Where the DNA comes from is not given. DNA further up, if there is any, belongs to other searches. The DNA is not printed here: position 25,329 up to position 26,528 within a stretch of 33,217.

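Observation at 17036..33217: Locus-level hypothesis: a C-C lyase pathway like steroid side-chain cleavage, for a bulky lipid-CoA, in an anaerobe-like genome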

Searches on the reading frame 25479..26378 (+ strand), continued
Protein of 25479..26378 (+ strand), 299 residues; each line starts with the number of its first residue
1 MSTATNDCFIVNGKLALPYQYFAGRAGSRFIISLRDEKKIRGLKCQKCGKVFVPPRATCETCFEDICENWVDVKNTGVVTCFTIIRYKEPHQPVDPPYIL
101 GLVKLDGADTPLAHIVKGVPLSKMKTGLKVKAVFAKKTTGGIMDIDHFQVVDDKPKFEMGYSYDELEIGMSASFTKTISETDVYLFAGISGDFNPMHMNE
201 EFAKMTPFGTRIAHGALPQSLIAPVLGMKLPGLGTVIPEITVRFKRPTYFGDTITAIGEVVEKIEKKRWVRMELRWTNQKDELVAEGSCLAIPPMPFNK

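Call 60: search_protein_families(library=pfam, proteins=[L009:19221-21170:+, L006:18156-18953:+, L006:19133-20212:+, L006:20205-20897:+, L005:20228-21337:+, L005:1830-3563:-, L005:3-1637:-, L024:608-2401:+, L024:2515-4011:-, L024:4569-5606:+])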
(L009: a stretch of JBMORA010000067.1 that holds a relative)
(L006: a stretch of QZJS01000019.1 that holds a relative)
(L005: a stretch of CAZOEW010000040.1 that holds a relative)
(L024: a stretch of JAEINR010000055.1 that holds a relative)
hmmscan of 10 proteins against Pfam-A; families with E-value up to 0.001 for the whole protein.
L009:19221-21170:+ (650 aa): 2 families
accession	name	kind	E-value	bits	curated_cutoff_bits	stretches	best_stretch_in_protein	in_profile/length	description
PF01314.23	AFOR_C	-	7.7e-113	377.9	27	1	227-640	3-385/385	Aldehyde ferredoxin oxidoreductase, domains 2 & 3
PF02730.20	AFOR_N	-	3.4e-72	242.8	29.8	1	19-211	1-198/199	Aldehyde ferredoxin oxidoreductase, N-terminal domain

L006:18156-18953:+ (266 aa): 0 families

L006:19133-20212:+ (360 aa): 2 families
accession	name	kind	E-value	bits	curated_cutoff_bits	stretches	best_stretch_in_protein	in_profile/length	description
PF00145.23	DNA_methylase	-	1.1e-57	196.4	22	1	27-350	4-319/324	C-5 cytosine-specific DNA methylase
PF09445.16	Methyltransf_15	-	1.8e-06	28.1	22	1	27-112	5-90/165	RNA cap guanine-N2 methyltransferase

L006:20205-20897:+ (231 aa): 2 families
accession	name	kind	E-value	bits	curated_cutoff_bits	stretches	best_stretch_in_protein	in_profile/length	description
PF13589.12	HATPase_c_3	-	4.5e-24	85.5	25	1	27-161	3-131/137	Histidine kinase-, DNA gyrase B-, and HSP90-like ATPase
PF02518.31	HATPase_c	-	2.3e-05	25.2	26.4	1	30-91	9-64/111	Histidine kinase-, DNA gyrase B-, and HSP90-like ATPase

L005:20228-21337:+ (370 aa): 1 family
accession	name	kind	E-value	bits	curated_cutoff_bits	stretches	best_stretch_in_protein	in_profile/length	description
PF00724.26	Oxidored_FMN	-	1.9e-62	211.9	27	1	29-355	4-341/342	NADH:flavin oxidoreductase / NADH oxidase family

L005:1830-3563:- (578 aa): 12 families
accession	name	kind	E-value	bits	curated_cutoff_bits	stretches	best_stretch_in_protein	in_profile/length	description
PF00005.33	ABC_tran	-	1.5e-52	178.2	25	2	362-495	2-137/137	ABC transporter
PF13304.12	AAA_21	-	7.5e-17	62.8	27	0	184-245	237-304/304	AAA domain, putative AbiEii toxin, Type IV TA system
PF12848.13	ABC_tran_Xtn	-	6.1e-15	55.5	25.9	1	252-325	1-76/85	ABC transporter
PF02463.25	SMC_N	-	3.4e-08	33.6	40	0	56-245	28-203/220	RecF/RecN/SMC N terminal domain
PF13401.12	AAA_22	-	1e-05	26.3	27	0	372-498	6-97/130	AAA domain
PF13476.12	AAA_23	-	4.3e-05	24.7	27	1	366-392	15-40/201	AAA domain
PF13238.12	AAA_18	-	0.0001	23.2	29.4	0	55-126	1-68/128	AAA domain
PF01926.29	MMR_HSR1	-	0.00012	22.6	21.9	0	374-396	2-24/113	50S ribosome-binding GTPase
PF13555.12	AAA_29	-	0.00012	22.2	27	0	367-388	18-39/61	P-loop containing region of AAA domain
PF13166.12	AAA_13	-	0.00033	19.9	36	0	376-396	21-41/713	AAA domain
PF13191.12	AAA_16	-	0.00039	21.4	32.6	0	372-492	25-140/167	AAA ATPase domain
PF13175.12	AAA_15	-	0.00048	20.3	32.1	0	58-131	29-92/374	AAA ATPase domain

L005:3-1637:- (545 aa): 8 families
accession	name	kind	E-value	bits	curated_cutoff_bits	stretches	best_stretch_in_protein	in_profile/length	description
PF13426.13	PAS_9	-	1.3e-35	122.2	27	3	342-443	2-102/103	PAS domain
PF00989.32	PAS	-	2.6e-34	118.1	22.6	3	37-150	2-111/113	PAS fold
PF08448.16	PAS_4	-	7.2e-30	103.9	23.1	3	340-446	4-109/110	PAS fold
PF13185.12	GAF_2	-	4.9e-28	98.5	28.6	1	174-317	1-135/136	GAF domain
PF08447.18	PAS_3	-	1.7e-26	92.7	25.6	2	354-439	2-89/89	PAS fold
PF13188.13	PAS_8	-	1.7e-17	63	21.8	2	457-510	1-54/65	PAS domain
PF14598.12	PAS_11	-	2.2e-08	34.5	25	0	474-528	9-63/109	PAS domain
PF01590.32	GAF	-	2e-06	28.8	22.4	1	177-312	2-128/133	GAF domain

L024:608-2401:+ (598 aa): 0 families

L024:2515-4011:- (499 aa): 0 families

L024:4569-5606:+ (346 aa): 1 family
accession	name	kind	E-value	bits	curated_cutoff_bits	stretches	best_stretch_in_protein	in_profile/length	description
PF05853.18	BKACE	-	1.2e-93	313.9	24.8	1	66-345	1-274/274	beta-keto acid cleavage enzyme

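Call 74: predict_structure(alignment_id=A1)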
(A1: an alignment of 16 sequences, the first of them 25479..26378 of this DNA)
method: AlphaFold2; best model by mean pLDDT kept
length: 299 residues; sequences in the alignment: 16
mean_pLDDT: 66.3   pTM: 0.50
mean pLDDT of the five models: 66.3, 65.3, 65.1, 64.3, 63.8
residues with pLDDT >= 90: 46; 70-90: 107; 50-70: 63; < 50: 83
segments of 3 or more residues with pLDDT < 50: 1-5, 7-18, 153-160, 181-235, 297-299
pLDDT, mean of each block of 10 residues (from residue 1): 41 44 77 89 94 84 90 92 73 76 90 83 79 88 89 44 69 55 37 30 37 23 30 50 62 66 87 79 77 54
secondary structure, 60 per line:
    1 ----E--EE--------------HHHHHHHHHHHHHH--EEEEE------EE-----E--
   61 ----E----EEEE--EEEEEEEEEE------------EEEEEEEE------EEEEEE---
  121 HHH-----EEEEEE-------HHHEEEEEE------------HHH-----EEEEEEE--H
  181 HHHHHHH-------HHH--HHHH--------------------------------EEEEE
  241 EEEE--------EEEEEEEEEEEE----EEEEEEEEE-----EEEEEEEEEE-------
elements in order: H24-37 E40-44 E70-73 E76-85 E98-105 E112-117 E129-134 E145-150 E171-177 H180-187 H200-203 E236-244 E253-264 E269-277 E283-292

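Call 79: search_protein_families(library=pfam, proteins=[L047:2549-4174:+, L047:4679-6220:+, L047:6231-6803:+, L047:6782-7591:+, L047:8154-9959:+, L051:4583-6232:+, L051:7742-8293:+, L051:8214-9059:+, L051:9082-9972:+, L051:12346-13638:+])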
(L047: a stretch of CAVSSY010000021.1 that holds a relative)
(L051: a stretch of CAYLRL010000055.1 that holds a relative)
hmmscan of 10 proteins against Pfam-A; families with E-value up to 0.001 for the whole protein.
L047:2549-4174:+ (542 aa): 2 families
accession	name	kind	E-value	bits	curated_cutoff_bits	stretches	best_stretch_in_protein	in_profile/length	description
PF01039.27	Carboxyl_trans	-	1.7e-140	469.3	22.3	1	54-529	4-482/493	Carboxyl transferase domain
PF03255.19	ACCA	-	7.1e-09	35.7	23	1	97-205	107-209/310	Acetyl co-enzyme A carboxylase carboxyltransferase-like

L047:4679-6220:+ (514 aa): 6 families
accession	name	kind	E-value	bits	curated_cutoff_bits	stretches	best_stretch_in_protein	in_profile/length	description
PF02786.22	CPSase_L_D2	-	1.8e-79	266.6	19.8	1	134-341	1-209/211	Carbamoyl-phosphate synthase L chain, ATP binding domain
PF00289.28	Biotin_carb_N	-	1.2e-46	158.1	25.5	1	20-129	1-110/110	Biotin carboxylase, N-terminal domain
PF02785.25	Biotin_carb_C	-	1.8e-38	131.4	32.4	1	355-461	1-107/108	Biotin carboxylase C-terminal domain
PF07478.18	Dala_Dala_lig_C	-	6.2e-11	42.6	24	1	142-310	2-174/204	D-ala D-ala ligase C-terminus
PF02222.28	ATP-grasp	-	5e-09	36.5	27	1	145-311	6-162/179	ATP-grasp domain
PF01071.24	GARS_A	-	0.00071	19.9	27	0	133-233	1-99/194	Phosphoribosylglycinamide synthetase, ATP-grasp (A) domain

L047:6231-6803:+ (191 aa): 2 families
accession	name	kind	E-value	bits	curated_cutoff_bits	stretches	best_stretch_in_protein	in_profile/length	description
PF00364.28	Biotin_lipoyl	-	2.8e-14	53.1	22.1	1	107-172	3-73/73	Biotin-requiring enzyme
PF13533.13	Biotin_lipoyl_2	-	6.2e-10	39.1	29.8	1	143-170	2-29/32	Biotin-lipoyl like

L047:6782-7591:+ (270 aa): 2 families
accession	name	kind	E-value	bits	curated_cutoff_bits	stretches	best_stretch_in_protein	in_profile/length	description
PF00378.25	ECH_1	-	4.1e-61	206.9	27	1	26-269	3-250/251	Enoyl-CoA hydratase/isomerase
PF16113.10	ECH_2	-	2.4e-37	129.7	27.2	1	29-201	1-180/335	Enoyl-CoA hydratase/isomerase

L047:8154-9959:+ (602 aa): 2 families
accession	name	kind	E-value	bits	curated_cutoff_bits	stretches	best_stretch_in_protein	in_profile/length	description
PF07287.17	AtuA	-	2.1e-162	541.3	22.8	1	19-453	2-436/437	Acyclic terpene utilisation family protein AtuA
PF23544.1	AtuA_ferredoxin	-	5e-17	62.7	27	1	500-586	9-108/113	AtuA ferredoxin-like domain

L051:4583-6232:+ (550 aa): 2 families
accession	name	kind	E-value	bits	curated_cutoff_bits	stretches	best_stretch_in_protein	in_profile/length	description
PF01039.27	Carboxyl_trans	-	3.2e-141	471.8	22.3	1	62-545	4-490/493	Carboxyl transferase domain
PF03255.19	ACCA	-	7.9e-12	45.4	23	1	127-215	126-211/310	Acetyl co-enzyme A carboxylase carboxyltransferase-like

L051:7742-8293:+ (184 aa): 4 families
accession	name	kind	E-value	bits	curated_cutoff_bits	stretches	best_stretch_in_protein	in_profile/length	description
PF00364.28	Biotin_lipoyl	-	8.8e-17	61.1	22.1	1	109-173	3-72/73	Biotin-requiring enzyme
PF13533.13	Biotin_lipoyl_2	-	1e-10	41.6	29.8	1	145-174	2-31/32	Biotin-lipoyl like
PF13437.12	HlyD_3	-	5e-06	27.6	22.2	1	145-177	1-33/106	HlyD family secretion protein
PF16576.10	HlyD_D23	-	7.5e-06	25.8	30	1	141-175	106-140/214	Barrel-sandwich domain of CusB or HlyD membrane-fusion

L051:8214-9059:+ (282 aa): 3 families
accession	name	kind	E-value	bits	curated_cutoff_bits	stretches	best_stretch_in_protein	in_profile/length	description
PF00378.25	ECH_1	-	3.8e-53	180.8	27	1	34-281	1-250/251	Enoyl-CoA hydratase/isomerase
PF16113.10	ECH_2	-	5.4e-33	115.3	27.2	1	40-216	2-183/335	Enoyl-CoA hydratase/isomerase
PF04286.17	DUF445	-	0.00024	21.5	33.8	0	188-282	83-177/368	Protein of unknown function (DUF445)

L051:9082-9972:+ (297 aa): 1 family
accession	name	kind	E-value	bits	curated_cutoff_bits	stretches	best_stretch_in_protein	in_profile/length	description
PF05853.18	BKACE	-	1.2e-93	313.9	24.8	1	17-294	1-274/274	beta-keto acid cleavage enzyme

L051:12346-13638:+ (431 aa): 2 families
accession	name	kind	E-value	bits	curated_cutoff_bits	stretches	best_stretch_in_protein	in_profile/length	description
PF13458.12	Peripla_BP_6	-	7.6e-60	203.8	31.7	1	68-416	1-342/343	Periplasmic binding protein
PF01094.35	ANF_receptor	-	2.2e-07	30.7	25.4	1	95-283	10-199/353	Receptor family ligand binding region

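Call 85: search_protein_families(library=ncbifam, proteins=[L047:2549-4174:+, L047:4679-6220:+, L047:6782-7591:+, L047:8154-9959:+, L051:4583-6232:+, L051:9082-9972:+, L003:18335-19153:+, L010:19415-21343:+], max_evalue=1e-30)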
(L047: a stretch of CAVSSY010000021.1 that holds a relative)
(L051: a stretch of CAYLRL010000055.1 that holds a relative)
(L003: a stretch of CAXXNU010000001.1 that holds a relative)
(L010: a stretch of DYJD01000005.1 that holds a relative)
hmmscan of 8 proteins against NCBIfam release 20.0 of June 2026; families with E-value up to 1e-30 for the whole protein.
L047:2549-4174:+ (542 aa): 1 family
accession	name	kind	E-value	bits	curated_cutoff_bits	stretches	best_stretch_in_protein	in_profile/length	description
TIGR01117.1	mmdA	subfamily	1.1e-88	298.3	998.8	1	30-517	3-487/512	methylmalonyl-CoA decarboxylase subunit alpha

L047:4679-6220:+ (514 aa): 11 families
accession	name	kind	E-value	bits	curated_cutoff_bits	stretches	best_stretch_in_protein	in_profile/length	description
NF006406.0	PRK08654.1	equivalog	1.9e-197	656.7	739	1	20-463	1-443/499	acetyl-CoA carboxylase biotin carboxylase subunit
NF006367.0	PRK08591.1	subfamily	1.2e-190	634.1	597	1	20-465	1-446/451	acetyl-CoA carboxylase biotin carboxylase subunit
TIGR00514.1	accC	equivalog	2.8e-188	626.3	626.5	1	20-464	1-445/449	acetyl-CoA carboxylase biotin carboxylase subunit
NF009554.0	PRK12999.1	equivalog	1.2e-182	609.5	965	1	20-484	4-477/1147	pyruvate carboxylase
NF004085.0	PRK05586.1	equivalog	7.4e-179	595.3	723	1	20-464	1-445/448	acetyl-CoA carboxylase biotin carboxylase subunit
NF005525.0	PRK07178.1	equivalog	1e-168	561.8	768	1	20-465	1-444/471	acetyl-CoA carboxylase biotin carboxylase subunit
NF009471.0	PRK12833.1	equivalog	4.6e-165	549.7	686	1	21-468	5-452/467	acetyl-CoA carboxylase biotin carboxylase subunit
TIGR02712.1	urea_carbox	equivalog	1.8e-159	532.7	1303.85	1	21-460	1-439/1201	urea carboxylase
TIGR01235.1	pyruv_carbox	equivalog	8.7e-159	530.2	1114.45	1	23-463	1-451/1143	pyruvate carboxylase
NF006287.0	PRK08463.1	equivalog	6.4e-156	519.9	775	1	20-466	1-447/479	acetyl-CoA carboxylase subunit A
NF006286.0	PRK08462.1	equivalog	1.3e-154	515.3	740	1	21-463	4-444/445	acetyl-CoA carboxylase biotin carboxylase subunit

L047:6782-7591:+ (270 aa): 43 families (the best 25 are shown)
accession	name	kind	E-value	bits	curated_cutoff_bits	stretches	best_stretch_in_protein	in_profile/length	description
NF006008.0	PRK08139.1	equivalog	2.7e-64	217.3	313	1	13-269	5-265/266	enoyl-CoA hydratase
NF051848.1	EnCoAHydtEchA19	equivalog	8.6e-61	205.7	400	1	27-270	8-258/258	enoyl-CoA hydratase EchA19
NF007239.0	PRK09674.1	equivalog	6e-54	183.2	371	1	20-270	5-257/257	2,3-dehydroadipyl-CoA hydratase PaaF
NF042430.2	EnCoAhydt_DpgD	equivalog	2.3e-52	178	400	1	23-269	1-257/258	enoyl-CoA-hydratase DpgD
NF004781.0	PRK06127.1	subfamily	1.1e-49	169.5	291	1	13-270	5-269/269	enoyl-CoA hydratase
NF005879.0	PRK07827.1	equivalog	1.1e-49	169.1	283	1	23-267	11-259/261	enoyl-CoA hydratase family protein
NF004475.0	PRK05809.1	subfamily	3.1e-49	167.8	394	1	21-270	6-260/260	short-chain-enoyl-CoA hydratase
NF005803.0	PRK07658.1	equivalog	5.5e-49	166.9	313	1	24-270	7-257/257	enoyl-CoA hydratase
NF005864.0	PRK07799.1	equivalog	1.5e-48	165.3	316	1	26-269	15-265/266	crotonase/enoyl-CoA hydratase family protein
NF006588.0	PRK09120.1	equivalog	1.7e-48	165.2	276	1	23-263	12-263/276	p-hydroxycinnamoyl CoA hydratase/lyase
NF005802.0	PRK07657.1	equivalog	3.3e-48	164.5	363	1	26-270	11-260/260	enoyl-CoA hydratase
NF006100.0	PRK08252.1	subfamily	2.9e-47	161.4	282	1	25-270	9-254/254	crotonase/enoyl-CoA hydratase family protein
NF006007.0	PRK08138.1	subfamily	4.8e-46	157.2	355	1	21-270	10-261/261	enoyl-CoA hydratase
NF005073.0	PRK06495.1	subfamily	5.4e-46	157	296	1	28-270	13-257/257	enoyl-CoA hydratase/isomerase family protein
NF004517.0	PRK05862.1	equivalog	1.5e-45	155.7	396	1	22-268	7-255/257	enoyl-CoA hydratase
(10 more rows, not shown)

L047:8154-9959:+ (602 aa): 0 families

L051:4583-6232:+ (550 aa): 1 family
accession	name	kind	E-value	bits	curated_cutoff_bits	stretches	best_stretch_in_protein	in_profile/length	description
TIGR01117.1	mmdA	subfamily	3.5e-93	313.1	998.8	1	36-532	1-494/512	methylmalonyl-CoA decarboxylase subunit alpha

L051:9082-9972:+ (297 aa): 4 families
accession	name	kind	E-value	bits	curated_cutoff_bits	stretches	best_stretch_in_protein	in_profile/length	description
NF052387.1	Lys_ferment_KCE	equivalog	3.1e-75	253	382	1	19-294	3-267/267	3-keto-5-aminohexanoate cleavage enzyme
NF053538.1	DixhxACActTsKce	equivalog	9.7e-64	215.3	430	1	18-295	7-303/310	3,5-dioxohexanoate:acetyl-CoA acetone transferase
NF053568.1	3OXCoAcCUPNH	equivalog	4.4e-56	190.1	350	1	16-295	2-273/274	3-oxoadipate:acetyl-CoA acetyltransferase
NF052389.1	Lys_KAL_CLE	exception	3.5e-50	171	725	1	18-295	171-437/440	bifunctional 3-aminobutyryl-CoA ammonia lyase/3-keto-5-aminohexanoate cleavage enzyme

L003:18335-19153:+ (273 aa): 46 families (the best 25 are shown)
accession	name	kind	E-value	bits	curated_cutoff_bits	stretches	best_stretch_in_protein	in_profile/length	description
NF051848.1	EnCoAHydtEchA19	equivalog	9.9e-86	287.5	400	1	12-273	5-258/258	enoyl-CoA hydratase EchA19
NF005864.0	PRK07799.1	equivalog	3.9e-83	278.7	316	1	10-272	11-265/266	crotonase/enoyl-CoA hydratase family protein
NF006100.0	PRK08252.1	subfamily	2.2e-63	214.2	282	1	9-273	5-254/254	crotonase/enoyl-CoA hydratase family protein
NF042430.2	EnCoAhydt_DpgD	equivalog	4.3e-63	213.2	400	1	11-272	1-257/258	enoyl-CoA-hydratase DpgD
NF004475.0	PRK05809.1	subfamily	1e-56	192.4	394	1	9-273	6-260/260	short-chain-enoyl-CoA hydratase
NF005126.0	PRK06563.1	subfamily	6.5e-55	186.3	261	1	9-273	9-263/263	crotonase/enoyl-CoA hydratase family protein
NF005802.0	PRK07657.1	equivalog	1.1e-54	185.7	363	1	13-273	10-260/260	enoyl-CoA hydratase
NF002936.2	PRK03580.1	equivalog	6.9e-52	176.4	500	1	13-273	9-261/261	crotonobetainyl-CoA hydratase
NF004517.0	PRK05862.1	equivalog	3.1e-51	174.4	396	1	9-271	6-255/257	enoyl-CoA hydratase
NF004634.0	PRK05980.1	equivalog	3.4e-51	174.2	375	1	8-271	4-261/263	crotonase/enoyl-CoA hydratase family protein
NF006007.0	PRK08138.1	subfamily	9.1e-51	172.7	355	1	9-273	10-261/261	enoyl-CoA hydratase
NF005803.0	PRK07658.1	equivalog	1.1e-50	172.5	313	1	9-273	4-257/257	enoyl-CoA hydratase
NF006108.0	PRK08259.1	equivalog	2.6e-49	168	273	1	7-264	3-246/256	crotonase/enoyl-CoA hydratase family protein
NF007239.0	PRK09674.1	equivalog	4e-49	167.4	371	1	8-273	5-257/257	2,3-dehydroadipyl-CoA hydratase PaaF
NF004840.0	PRK06190.1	equivalog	5.7e-47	160.5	253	1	8-245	5-231/260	enoyl-CoA hydratase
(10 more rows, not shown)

L010:19415-21343:+ (643 aa): 1 family
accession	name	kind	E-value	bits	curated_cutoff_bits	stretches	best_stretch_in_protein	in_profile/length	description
NF007354.0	PRK09849.1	equivalog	6.4e-69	233.3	868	1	9-223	2-221/703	aldehyde ferredoxin oxidoreductase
